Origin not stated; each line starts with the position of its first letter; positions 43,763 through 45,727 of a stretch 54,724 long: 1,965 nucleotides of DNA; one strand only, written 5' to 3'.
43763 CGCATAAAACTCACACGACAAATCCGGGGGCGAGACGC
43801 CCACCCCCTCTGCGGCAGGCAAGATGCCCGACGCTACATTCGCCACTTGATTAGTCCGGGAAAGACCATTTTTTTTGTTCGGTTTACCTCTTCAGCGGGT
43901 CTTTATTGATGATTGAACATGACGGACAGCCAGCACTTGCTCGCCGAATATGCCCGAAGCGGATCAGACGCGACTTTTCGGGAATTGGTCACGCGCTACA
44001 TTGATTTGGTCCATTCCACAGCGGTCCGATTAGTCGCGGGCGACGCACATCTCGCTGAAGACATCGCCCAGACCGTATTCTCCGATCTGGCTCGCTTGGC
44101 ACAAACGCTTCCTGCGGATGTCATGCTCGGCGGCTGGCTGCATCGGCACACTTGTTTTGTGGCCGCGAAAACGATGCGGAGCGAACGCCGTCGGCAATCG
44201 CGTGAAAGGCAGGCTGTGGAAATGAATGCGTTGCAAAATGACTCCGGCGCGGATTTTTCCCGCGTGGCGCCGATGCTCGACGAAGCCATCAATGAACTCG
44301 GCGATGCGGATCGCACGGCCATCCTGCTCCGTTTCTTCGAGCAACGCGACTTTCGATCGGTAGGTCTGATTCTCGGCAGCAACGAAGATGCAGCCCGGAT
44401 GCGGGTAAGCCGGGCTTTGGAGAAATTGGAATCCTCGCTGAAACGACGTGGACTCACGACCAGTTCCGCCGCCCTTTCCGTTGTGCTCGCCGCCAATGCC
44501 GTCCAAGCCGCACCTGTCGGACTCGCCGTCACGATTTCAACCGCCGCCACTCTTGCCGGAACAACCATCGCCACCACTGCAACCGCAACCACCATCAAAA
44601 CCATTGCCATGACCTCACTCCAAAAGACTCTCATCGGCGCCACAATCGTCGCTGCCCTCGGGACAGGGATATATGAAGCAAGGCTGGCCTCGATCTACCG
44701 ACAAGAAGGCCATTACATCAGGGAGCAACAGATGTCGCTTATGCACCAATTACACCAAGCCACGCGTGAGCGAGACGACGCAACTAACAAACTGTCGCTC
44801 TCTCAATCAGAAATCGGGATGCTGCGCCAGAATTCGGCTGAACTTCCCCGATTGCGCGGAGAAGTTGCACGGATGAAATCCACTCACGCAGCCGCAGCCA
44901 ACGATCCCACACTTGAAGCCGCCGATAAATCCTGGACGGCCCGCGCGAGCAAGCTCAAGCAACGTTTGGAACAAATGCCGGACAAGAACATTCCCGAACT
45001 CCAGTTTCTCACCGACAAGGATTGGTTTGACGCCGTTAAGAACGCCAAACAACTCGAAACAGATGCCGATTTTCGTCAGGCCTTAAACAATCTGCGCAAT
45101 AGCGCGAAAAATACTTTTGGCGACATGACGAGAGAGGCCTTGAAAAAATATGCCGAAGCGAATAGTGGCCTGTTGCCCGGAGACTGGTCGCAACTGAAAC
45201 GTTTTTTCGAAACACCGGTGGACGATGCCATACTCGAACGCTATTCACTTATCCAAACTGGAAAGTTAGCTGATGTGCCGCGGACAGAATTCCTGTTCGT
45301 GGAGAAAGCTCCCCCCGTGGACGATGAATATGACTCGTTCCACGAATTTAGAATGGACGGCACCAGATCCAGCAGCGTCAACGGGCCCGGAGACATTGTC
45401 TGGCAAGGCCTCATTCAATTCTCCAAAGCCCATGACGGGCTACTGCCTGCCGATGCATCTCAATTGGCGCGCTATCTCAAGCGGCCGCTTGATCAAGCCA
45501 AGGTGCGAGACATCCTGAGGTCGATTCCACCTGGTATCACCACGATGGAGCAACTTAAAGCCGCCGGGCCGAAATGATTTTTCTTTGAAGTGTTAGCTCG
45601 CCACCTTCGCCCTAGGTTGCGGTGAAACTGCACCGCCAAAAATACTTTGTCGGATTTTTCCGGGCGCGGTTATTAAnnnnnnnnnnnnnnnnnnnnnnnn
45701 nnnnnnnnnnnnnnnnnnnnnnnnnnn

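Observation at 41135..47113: Three tandem ECF sigma factors, each fused through transmembrane segments to a different C-terminal domain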

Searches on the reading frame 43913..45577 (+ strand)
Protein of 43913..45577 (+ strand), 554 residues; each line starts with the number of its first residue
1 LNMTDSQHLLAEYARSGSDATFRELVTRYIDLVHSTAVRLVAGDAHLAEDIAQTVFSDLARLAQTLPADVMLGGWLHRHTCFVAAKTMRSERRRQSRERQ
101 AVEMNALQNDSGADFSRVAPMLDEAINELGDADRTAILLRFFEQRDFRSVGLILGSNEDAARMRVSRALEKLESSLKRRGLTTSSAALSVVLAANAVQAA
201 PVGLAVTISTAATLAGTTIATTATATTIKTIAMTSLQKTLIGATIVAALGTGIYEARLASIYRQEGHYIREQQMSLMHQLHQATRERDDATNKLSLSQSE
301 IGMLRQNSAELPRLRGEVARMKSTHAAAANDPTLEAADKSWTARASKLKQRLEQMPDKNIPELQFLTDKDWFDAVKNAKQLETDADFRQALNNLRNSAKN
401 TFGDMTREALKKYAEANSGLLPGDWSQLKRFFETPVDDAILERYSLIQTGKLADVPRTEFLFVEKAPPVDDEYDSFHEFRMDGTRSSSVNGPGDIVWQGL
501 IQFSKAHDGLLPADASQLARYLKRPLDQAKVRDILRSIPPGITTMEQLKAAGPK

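Call 3: search_protein_families(library=pfam, proteins=[window:43913-45577:+], max_evalue=0.1)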
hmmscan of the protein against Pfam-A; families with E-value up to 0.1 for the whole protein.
window:43913-45577:+ (554 aa): 5 families
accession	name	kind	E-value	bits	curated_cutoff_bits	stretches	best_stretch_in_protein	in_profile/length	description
PF08281.18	Sigma70_r4_2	-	1.6e-06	28.1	25.7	1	122-172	4-54/54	Sigma-70, region 4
PF04542.20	Sigma70_r2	-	1.8e-05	24.9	24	1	25-93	1-70/71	Sigma-70 region 2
PF04545.22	Sigma70_r4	-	3.9e-05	23.5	24.1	1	125-172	1-48/50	Sigma-70, region 4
PF16015.10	Promethin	-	0.0073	16.5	27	1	164-249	11-90/106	Promethin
PF25642.1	DUF7944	-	0.077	14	27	0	373-401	42-70/82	Domain of unknown function (DUF7944)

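Call 4: search_protein_families(library=ncbifam, proteins=[window:43913-45577:+], max_evalue=0.1)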
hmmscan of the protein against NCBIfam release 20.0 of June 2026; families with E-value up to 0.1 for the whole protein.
window:43913-45577:+ (554 aa): 45 families (the best 25 are shown)
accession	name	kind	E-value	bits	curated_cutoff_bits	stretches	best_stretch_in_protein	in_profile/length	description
TIGR02983.1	SigE-fam_strep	subfamily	2.5e-14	53.5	141.55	1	17-177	3-159/162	SigE family RNA polymerase sigma factor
TIGR02937.1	sigma70-ECF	superfamily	6.9e-13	48.5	42.9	1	22-175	3-164/165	sigma-70 family RNA polymerase sigma factor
NF009166.1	PRK12513.1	equivalog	8.7e-13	48.4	206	1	5-178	8-188/193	RNA polymerase sigma factor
NF009168.0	PRK12515.1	subfamily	1.5e-12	47.4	236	1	6-183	8-186/189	RNA polymerase sigma factor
NF058625.1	sigma_PG0214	equivalog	1.7e-11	44.1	130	1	20-178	4-163/170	GFO_1088 family ECF-type sigma factor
NF007229.0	PRK09647.1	equivalog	3.1e-11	43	265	1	20-186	44-212/220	RNA polymerase sigma factor SigE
NF004113.0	PRK05602.1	equivalog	3.4e-11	43.2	208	1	7-179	33-204/211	RNA polymerase sigma factor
NF007222.0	PRK09640.1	equivalog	8.5e-11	41.7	194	1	21-177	27-183/188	RNA polymerase sigma factor SigX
NF007221.0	PRK09639.1-6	subfamily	6.1e-10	39.3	322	1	15-143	9-138/176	RNA polymerase sigma factor SigX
NF007216.0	PRK09638.1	equivalog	9.6e-10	38.5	194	1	7-180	5-178/180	RNA polymerase sigma factor SigY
NF009171.0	PRK12518.1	equivalog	2.9e-09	37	208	1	5-181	12-189/191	RNA polymerase sigma factor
TIGR02985.1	Sig70_bacteroi1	subfamily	3e-09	37.3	126.4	1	21-176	2-162/162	RNA polymerase sigma-70 factor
NF053879.1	RNAPolSigSigVBac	equivalog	6e-09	35.8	190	1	48-177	31-156/160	RNA polymerase sigma factor SigV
NF007223.0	PRK09641.1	equivalog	1.2e-08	35.1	209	1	11-177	9-185/187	RNA polymerase sigma factor SigW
NF007225.0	PRK09643.1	equivalog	1.8e-08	34.3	190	1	7-178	15-184/204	RNA polymerase sigma factor SigM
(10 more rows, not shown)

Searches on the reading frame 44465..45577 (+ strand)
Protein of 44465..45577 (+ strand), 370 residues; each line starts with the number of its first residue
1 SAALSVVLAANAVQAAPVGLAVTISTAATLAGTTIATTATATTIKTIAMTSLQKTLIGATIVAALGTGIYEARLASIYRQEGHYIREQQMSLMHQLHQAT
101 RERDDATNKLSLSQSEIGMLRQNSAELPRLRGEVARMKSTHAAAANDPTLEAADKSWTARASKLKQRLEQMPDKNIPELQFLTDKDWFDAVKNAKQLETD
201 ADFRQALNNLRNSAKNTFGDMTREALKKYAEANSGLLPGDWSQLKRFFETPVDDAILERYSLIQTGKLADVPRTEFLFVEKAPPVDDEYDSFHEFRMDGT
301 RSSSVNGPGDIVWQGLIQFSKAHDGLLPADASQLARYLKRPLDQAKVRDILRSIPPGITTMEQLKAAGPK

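Call 53: predict_structure(alignment_id=A4)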
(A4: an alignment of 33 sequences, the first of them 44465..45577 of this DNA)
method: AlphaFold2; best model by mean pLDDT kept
length: 370 residues; sequences in the alignment: 33
mean_pLDDT: 73.5   pTM: 0.53
mean pLDDT of the five models: 73.5, 72.9, 71.3, 70.2, 68.6
residues with pLDDT >= 90: 134; 70-90: 110; 50-70: 34; < 50: 92
segments of 3 or more residues with pLDDT < 50: 1-71, 118-124, 136-145
pLDDT, mean of each block of 10 residues (from residue 1): 35 35 34 31 33 35 40 59 70 76 77 57 49 51 55 84 93 93 93 80 91 96 97 96 96 95 93 91 85 92 83 89 92 86 86 90 79
secondary structure, 60 per line:
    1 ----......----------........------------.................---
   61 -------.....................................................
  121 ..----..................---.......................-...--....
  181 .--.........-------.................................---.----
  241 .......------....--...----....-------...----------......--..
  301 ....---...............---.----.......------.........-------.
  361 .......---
elements in order: H5-10 H21-28 H41-57 H68-122 H127-144 H148-170 H177-181 H184-192 H200-232 H241-247 H254-257 E260-262 E278-280 E291-296 E299-304 H308-322 H331-337 H344-352 H361-367

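Call 58: fold_search(model_id=the predicted structure, library=pdb)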
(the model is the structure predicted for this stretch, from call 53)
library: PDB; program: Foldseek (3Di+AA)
matches with E <= 10: 106; with E <= 0.001: 0
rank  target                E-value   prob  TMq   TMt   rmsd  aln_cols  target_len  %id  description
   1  1s5j                  2.8e-01  0.06  0.12  0.08  13.3       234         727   12  Insight in DNA Replication: The crystal structure of DNA Polymerase B1 from the archaeon Sulfolobus solfataricus (released 2004-11-09)
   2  6hek_A                1.2e+00  0.02  0.10  0.08  28.8       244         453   11  Structure of human USP28 bound to Ubiquitin-PA (released 2019-03-27)
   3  3fwc_E                1.2e+00  0.11  0.14  0.28  14.5       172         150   17  Sac3:Sus1:Cdc31 complex (released 2009-04-14)
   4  3fwc_M                1.3e+00  0.10  0.13  0.27  14.6       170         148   15  Sac3:Sus1:Cdc31 complex (released 2009-04-14)
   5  5tr4_A                1.3e+00  0.06  0.09  0.04  21.4       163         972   19  Structure of Ubiquitin activating enzyme (Uba1) in complex with ubiquitin and TAK-243 (released 2017-11-01)
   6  5l6i_A                1.7e+00  0.05  0.08  0.03  21.7       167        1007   20  Uba1 in complex with Ub-MLN4924 covalent adduct (released 2017-06-14)
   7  2vt3_A                1.8e+00  0.41  0.13  0.24   3.6        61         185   13  Structure and functional properties of the Bacillus subtilis transcriptional repressor Rex (released 2008-09-09)
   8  3fwc_A                2.0e+00  0.25  0.11  0.24   5.0        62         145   14  Sac3:Sus1:Cdc31 complex (released 2009-04-14)
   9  5zwb_B                2.0e+00  0.03  0.08  0.10  14.8       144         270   10  Crystal structure of Pyridoxal kinase (PdxK) from Salmonella typhimurium in complex with ADP, PL-linked to Lys233 via  (released 2019-05-29)
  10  8a90_A                2.2e+00  0.03  0.13  0.10  13.4       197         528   12  Crystal structure of FrsH (released 2023-07-12)
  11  5icg                  2.3e+00  0.35  0.11  0.12   3.0        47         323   23  Crystal structure of apo (S)-norcoclaurine 6-O-methyltransferase (released 2016-06-08)
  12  5l6i_C                2.4e+00  0.04  0.08  0.03  21.8       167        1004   20  Uba1 in complex with Ub-MLN4924 covalent adduct (released 2017-06-14)
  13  5lzb_z                2.7e+00  0.07  0.13  0.08  15.6       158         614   11  Structure of SelB-Sec-tRNASec bound to the 70S ribosome in the initial binding state (IB) (released 2016-11-23)
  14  2x51_B                2.9e+00  0.06  0.13  0.27  16.0       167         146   10  M6 delta Insert1 (released 2011-01-26)
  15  4pjj_B                2.9e+00  0.06  0.12  0.26  16.2       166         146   13  MYOSIN VI (MD-INSERT2-CAM, DELTA-INSERT1) post-rigor state - long soaking with PO4 (released 2015-04-29)
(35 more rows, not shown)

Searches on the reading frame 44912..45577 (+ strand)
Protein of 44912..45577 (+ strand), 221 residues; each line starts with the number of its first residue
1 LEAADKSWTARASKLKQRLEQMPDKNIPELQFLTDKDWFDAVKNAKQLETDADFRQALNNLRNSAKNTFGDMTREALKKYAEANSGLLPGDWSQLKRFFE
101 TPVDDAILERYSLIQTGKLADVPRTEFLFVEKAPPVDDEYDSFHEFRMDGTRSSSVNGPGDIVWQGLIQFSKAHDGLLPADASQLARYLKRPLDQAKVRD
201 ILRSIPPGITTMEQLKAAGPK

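Call 73: find_homologous_proteins(query=window:44912-45577:+, max_evalue=0.001)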
Query window:44912-45577:+ (221 aa): 49 proteins with E <= 0.001 among 359 candidates.
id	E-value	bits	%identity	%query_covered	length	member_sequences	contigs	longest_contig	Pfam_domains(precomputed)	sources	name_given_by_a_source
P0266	6.3e-104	364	73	100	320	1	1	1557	-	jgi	jgi:hypothetical protein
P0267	5.4e-102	358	72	100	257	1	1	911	-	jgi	jgi:hypothetical protein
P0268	1.7e-101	356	72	100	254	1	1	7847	-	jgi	jgi:hypothetical protein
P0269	1.3e-100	353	71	100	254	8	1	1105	-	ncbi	-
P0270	2.8e-100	352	72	100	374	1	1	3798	-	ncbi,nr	ncbi:MAG: hypothetical protein L0Z50_00045 [Verrucomicrobiales bacterium]|nr:hypothetical protein [V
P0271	2.2e-97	343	69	100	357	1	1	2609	-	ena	-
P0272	6.1e-93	328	65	100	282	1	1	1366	-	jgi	jgi:hypothetical protein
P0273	1.2e-87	311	64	99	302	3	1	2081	-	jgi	-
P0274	2.5e-87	310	69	90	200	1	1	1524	-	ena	-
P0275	1.7e-80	288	66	90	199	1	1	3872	-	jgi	-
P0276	2.5e-79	284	60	97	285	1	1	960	-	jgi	jgi:hypothetical protein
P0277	4.1e-79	283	61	99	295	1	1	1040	-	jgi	-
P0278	1.5e-78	281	60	95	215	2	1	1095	-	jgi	jgi:hypothetical protein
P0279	1.5e-78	281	59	98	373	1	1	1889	-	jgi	jgi:FtsZ-binding cell division protein ZapB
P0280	9.1e-76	272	58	99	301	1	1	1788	-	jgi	jgi:predicted nucleic acid-binding Zn-ribbon protein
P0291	1.3e-57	213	49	99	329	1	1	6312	-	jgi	jgi:hypothetical protein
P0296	1.5e-43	167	44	90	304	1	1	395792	-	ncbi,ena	-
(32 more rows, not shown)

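Call 75: find_encoding_contigs(protein=P0296, flank=4000, max_places=3)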
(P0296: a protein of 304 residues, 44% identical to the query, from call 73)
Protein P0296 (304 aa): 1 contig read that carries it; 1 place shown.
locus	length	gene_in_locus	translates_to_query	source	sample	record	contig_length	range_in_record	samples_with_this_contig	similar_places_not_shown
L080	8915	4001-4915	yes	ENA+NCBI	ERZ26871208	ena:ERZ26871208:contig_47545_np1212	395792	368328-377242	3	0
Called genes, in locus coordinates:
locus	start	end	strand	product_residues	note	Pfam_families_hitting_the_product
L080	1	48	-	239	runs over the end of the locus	PF02371:Transposase_20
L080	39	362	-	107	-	PF01548:DEDD_Tnp_IS110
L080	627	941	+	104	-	-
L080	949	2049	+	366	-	-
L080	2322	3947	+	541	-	PF04542:Sigma70_r2 (weak), PF04545:Sigma70_r4, PF08281:Sigma70_r4_2 (weak)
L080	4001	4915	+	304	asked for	-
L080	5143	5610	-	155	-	-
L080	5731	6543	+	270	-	PF03663:Glyco_hydro_76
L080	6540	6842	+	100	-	-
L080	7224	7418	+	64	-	PF00160:Pro_isomerase (weak)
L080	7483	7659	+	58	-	-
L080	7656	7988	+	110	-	-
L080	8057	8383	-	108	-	PF05685:Uma2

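Call 76: find_encoding_contigs(protein=P0291, flank=4000, max_places=3)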
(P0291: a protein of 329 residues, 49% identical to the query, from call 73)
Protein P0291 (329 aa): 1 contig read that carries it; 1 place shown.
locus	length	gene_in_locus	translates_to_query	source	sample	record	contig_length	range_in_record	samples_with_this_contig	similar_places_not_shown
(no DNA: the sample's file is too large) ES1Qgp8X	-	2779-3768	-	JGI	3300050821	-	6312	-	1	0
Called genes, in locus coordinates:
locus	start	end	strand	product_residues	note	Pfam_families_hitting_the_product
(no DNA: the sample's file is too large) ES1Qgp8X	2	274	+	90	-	?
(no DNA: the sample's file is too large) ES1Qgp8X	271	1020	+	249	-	PF01695:IstB_IS21, PF00004:AAA (faint), PF00308:Bac_DnaA (weak)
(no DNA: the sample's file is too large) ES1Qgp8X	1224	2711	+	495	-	PF04542:Sigma70_r2, PF04545:Sigma70_r4 (weak), PF08281:Sigma70_r4_2, PF12543:DUF3738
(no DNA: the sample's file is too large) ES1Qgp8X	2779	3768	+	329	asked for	-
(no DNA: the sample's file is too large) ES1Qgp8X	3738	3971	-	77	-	-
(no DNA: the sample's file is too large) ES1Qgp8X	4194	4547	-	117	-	-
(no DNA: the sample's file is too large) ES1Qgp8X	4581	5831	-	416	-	-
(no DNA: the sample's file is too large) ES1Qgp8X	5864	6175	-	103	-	-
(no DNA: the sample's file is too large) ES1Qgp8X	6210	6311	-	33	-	?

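Call 80: search_protein_families(library=ncbifam, proteins=[window:44912-45577:+], max_evalue=1)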
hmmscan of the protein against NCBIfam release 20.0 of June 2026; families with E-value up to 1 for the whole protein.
window:44912-45577:+ (221 aa): 2 families
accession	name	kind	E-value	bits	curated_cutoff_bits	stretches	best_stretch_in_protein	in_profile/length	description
NF047330.1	MCR_0457_fam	subfamily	0.049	14.2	50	1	40-69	43-72/87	MCR_0457 family protein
NF053761.1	BrChAATpBcaP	equivalog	0.25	10.3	690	0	167-215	325-373/460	branched-chain amino acid transporter BcaP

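Call 96: search_protein_families(library=pfam, proteins=[P0296], max_evalue=0.01)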
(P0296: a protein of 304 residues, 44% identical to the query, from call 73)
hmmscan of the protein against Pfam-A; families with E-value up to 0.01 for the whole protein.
P0296 (304 aa): 0 families
